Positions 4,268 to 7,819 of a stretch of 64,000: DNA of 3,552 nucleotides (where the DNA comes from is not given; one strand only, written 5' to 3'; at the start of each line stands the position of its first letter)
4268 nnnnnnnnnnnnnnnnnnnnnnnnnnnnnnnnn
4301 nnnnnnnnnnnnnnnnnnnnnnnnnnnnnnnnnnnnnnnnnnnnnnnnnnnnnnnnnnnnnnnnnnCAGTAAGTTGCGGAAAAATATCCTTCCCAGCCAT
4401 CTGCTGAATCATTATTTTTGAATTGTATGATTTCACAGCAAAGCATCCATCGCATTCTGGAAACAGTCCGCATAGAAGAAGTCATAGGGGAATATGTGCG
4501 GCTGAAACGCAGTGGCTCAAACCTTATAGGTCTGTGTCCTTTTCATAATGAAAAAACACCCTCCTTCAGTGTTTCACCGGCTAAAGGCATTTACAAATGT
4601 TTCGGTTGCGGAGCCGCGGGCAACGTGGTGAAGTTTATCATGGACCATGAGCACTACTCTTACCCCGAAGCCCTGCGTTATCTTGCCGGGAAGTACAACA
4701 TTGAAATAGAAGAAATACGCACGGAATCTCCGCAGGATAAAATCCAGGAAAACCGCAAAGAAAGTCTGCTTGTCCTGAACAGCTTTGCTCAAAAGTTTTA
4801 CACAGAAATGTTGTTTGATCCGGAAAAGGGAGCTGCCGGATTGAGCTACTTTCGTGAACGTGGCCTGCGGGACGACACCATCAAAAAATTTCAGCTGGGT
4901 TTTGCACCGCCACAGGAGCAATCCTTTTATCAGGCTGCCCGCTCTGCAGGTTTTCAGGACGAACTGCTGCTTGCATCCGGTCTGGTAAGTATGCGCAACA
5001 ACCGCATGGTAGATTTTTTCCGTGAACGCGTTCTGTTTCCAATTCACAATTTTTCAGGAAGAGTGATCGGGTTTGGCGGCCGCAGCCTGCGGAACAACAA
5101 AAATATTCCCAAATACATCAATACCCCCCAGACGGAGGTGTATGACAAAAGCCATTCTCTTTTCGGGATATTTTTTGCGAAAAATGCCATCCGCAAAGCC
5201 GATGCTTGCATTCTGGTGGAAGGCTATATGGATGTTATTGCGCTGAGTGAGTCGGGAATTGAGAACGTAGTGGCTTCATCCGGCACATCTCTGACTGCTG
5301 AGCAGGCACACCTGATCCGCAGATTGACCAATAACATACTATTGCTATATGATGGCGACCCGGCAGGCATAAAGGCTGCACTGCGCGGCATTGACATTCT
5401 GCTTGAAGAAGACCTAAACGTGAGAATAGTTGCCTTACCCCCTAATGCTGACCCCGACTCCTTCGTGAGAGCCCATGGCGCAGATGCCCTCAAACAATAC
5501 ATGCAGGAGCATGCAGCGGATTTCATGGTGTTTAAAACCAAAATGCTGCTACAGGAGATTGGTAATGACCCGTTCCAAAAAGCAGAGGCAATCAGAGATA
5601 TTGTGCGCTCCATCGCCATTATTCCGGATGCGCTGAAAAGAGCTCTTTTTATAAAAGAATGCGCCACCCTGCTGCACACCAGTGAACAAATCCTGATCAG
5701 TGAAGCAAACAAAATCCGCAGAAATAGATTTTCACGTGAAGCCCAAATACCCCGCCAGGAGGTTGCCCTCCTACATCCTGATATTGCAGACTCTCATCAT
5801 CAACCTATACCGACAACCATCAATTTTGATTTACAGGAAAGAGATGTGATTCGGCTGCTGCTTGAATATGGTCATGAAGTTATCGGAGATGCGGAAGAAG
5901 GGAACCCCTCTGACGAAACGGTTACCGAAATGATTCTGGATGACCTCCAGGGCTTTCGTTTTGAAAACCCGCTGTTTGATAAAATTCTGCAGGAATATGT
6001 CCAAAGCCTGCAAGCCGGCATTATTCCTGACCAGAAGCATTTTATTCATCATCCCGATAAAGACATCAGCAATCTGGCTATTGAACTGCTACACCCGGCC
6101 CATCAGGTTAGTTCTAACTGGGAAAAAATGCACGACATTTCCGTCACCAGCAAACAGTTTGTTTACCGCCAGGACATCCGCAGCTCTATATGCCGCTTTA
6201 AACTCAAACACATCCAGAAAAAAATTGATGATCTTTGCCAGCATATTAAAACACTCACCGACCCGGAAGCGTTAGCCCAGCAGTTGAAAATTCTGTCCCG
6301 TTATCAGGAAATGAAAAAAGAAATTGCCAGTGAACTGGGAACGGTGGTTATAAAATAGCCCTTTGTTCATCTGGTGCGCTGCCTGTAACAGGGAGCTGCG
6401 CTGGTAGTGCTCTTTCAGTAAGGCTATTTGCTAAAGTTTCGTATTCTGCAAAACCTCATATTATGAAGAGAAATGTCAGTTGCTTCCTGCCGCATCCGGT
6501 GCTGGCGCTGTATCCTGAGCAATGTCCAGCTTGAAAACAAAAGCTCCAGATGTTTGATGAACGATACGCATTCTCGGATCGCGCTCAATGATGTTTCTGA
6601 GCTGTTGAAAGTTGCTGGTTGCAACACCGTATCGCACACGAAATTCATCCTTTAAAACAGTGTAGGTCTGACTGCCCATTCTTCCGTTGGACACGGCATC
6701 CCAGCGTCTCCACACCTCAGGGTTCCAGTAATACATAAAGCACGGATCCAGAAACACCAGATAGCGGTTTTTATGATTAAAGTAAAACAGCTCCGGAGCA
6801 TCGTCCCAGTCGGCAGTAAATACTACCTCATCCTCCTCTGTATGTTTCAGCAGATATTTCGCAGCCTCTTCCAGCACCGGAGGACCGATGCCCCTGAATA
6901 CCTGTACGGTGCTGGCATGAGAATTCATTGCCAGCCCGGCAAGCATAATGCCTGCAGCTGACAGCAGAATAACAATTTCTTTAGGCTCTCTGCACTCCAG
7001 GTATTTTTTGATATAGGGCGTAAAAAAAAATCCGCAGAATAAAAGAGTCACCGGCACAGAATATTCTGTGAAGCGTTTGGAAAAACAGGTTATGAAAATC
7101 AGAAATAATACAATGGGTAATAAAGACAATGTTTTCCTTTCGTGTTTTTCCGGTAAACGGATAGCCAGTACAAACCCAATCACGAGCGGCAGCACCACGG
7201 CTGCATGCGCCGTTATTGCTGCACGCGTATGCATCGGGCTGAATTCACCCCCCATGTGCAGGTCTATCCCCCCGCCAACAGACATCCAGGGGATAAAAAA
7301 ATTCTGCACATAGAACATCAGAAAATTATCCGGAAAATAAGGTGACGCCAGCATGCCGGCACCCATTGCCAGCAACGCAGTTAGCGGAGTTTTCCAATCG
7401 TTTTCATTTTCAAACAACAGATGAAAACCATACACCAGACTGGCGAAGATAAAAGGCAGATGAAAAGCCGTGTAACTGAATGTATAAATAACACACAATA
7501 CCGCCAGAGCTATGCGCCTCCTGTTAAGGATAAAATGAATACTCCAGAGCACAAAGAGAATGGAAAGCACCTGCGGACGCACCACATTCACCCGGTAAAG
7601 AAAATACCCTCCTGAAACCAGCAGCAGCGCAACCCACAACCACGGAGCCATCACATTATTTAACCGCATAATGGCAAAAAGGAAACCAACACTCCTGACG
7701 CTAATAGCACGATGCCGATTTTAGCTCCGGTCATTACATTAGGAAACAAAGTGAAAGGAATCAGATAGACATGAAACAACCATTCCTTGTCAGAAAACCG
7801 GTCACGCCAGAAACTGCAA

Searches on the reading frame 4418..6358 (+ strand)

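Call 28: search_protein_families(library=pfam, proteins=[window:4418-6358:+])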
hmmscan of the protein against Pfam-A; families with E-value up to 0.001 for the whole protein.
window:4418-6358:+ (646 aa): 7 families
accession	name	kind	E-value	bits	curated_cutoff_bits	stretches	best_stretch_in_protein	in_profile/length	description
PF08275.17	DNAG_N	-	1.3e-37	129.2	26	1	127-254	1-127/128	DNA primase catalytic core, N-terminal domain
PF01807.25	Zn_ribbon_DnaG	-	1.4e-36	124.6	24.9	1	6-99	2-95/98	CHC2 zinc finger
PF13155.12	Toprim_2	-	1.6e-21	76.9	22.1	1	265-349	1-87/88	Toprim-like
PF13662.12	Toprim_4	-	2e-17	63.6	25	1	264-339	3-85/85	Toprim domain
PF01751.28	Toprim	-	1.2e-10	41.9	23.1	1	265-335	3-91/96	Toprim domain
PF13362.12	Toprim_3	-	3.2e-06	27.9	27.2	1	264-356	2-95/95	Toprim domain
PF10410.14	DnaB_bind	-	4.8e-06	27.2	20.6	1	372-424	3-56/56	DnaB-helicase binding domain of primase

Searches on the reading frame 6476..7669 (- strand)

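Call 28: search_protein_families(library=pfam, proteins=[window:6476-7669:-])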
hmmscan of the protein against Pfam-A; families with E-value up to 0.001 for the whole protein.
window:6476-7669:- (397 aa): 1 family
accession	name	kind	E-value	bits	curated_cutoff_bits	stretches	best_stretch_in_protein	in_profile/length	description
PF14897.12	EpsG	-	0.00019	21.1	30.1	1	11-222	92-291/326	EpsG family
